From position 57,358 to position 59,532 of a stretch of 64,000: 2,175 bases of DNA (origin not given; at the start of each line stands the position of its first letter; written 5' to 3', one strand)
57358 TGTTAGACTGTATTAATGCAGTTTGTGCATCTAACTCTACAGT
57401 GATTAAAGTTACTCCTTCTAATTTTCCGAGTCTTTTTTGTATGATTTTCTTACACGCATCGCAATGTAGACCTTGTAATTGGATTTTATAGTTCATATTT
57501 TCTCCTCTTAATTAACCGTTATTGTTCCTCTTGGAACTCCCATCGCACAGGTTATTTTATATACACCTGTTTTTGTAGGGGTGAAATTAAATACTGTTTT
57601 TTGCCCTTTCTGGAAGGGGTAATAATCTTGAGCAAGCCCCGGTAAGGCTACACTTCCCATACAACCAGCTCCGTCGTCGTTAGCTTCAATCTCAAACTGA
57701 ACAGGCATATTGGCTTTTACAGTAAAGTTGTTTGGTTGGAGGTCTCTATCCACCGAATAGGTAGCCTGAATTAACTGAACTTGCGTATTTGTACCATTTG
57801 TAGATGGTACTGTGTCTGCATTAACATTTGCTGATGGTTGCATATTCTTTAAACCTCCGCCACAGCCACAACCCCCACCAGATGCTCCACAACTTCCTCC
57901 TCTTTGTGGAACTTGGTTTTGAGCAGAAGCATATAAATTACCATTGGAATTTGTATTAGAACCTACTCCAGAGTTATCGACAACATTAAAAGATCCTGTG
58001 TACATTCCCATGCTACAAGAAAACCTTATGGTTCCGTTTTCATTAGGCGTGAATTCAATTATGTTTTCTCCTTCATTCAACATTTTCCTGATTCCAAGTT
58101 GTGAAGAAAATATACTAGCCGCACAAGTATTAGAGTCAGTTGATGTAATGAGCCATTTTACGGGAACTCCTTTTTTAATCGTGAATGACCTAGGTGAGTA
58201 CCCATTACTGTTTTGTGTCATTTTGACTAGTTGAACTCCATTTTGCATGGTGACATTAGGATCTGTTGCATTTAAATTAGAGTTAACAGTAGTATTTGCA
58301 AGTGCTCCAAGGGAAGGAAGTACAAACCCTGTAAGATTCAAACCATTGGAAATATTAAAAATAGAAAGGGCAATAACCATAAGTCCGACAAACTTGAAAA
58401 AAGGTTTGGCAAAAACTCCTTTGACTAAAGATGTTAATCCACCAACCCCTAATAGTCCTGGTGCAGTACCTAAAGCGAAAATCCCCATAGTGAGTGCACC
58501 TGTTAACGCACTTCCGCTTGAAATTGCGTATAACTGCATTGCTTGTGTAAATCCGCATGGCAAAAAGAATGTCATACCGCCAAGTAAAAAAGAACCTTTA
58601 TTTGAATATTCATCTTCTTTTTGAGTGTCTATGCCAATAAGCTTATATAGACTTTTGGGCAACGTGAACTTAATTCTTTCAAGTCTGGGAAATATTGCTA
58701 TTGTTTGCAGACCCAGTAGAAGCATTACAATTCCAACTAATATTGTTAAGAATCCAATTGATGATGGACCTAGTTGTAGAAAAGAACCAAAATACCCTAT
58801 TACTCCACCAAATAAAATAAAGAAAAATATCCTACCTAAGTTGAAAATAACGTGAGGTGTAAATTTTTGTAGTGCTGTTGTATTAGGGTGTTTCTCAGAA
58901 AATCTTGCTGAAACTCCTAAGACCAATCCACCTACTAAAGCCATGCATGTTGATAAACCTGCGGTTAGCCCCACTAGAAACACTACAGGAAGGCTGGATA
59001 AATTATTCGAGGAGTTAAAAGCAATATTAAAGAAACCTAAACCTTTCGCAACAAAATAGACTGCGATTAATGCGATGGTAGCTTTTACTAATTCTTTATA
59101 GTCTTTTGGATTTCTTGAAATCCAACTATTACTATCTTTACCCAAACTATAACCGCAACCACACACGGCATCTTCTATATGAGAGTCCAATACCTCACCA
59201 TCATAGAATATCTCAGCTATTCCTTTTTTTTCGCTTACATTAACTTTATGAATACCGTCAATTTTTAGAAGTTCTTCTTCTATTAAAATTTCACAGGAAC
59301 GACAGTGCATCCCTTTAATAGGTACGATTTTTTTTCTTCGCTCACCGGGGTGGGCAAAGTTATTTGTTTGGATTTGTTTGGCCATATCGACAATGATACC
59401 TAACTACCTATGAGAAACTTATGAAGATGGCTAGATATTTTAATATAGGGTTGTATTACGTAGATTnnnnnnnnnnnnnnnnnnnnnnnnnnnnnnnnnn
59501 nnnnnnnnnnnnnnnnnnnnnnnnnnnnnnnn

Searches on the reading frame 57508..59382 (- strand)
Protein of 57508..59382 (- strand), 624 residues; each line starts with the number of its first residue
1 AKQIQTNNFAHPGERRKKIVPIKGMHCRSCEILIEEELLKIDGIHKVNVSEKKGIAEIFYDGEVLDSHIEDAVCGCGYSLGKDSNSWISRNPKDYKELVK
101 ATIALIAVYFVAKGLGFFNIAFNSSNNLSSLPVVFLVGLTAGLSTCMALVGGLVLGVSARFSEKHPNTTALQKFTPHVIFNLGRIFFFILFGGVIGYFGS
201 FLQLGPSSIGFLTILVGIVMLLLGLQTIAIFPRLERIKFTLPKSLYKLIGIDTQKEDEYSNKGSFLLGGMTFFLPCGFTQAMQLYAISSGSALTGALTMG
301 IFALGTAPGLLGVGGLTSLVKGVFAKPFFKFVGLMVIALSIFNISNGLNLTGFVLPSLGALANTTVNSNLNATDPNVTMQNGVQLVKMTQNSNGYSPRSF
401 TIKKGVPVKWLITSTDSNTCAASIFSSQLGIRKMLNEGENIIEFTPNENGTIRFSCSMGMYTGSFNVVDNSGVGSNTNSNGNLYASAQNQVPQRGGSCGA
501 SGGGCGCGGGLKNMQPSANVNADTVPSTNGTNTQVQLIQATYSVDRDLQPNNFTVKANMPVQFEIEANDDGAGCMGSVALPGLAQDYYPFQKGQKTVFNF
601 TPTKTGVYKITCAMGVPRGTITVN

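Call 79: search_protein_families(library=pfam, proteins=[window:57508-59382:-], max_evalue=0.00001)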
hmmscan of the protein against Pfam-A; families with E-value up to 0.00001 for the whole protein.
window:57508-59382:- (624 aa): 3 families
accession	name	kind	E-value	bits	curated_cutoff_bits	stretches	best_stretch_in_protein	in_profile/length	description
PF13386.12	DsbD_2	-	1.5e-31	110.3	24.9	1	134-341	2-198/199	Cytochrome C biogenesis protein transmembrane region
PF13473.12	Cupredoxin_1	-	3.9e-19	69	27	2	380-463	17-100/104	Cupredoxin-like domain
PF00403.32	HMA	-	5.3e-11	43.2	24.8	1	20-78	2-61/62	Heavy-metal-associated domain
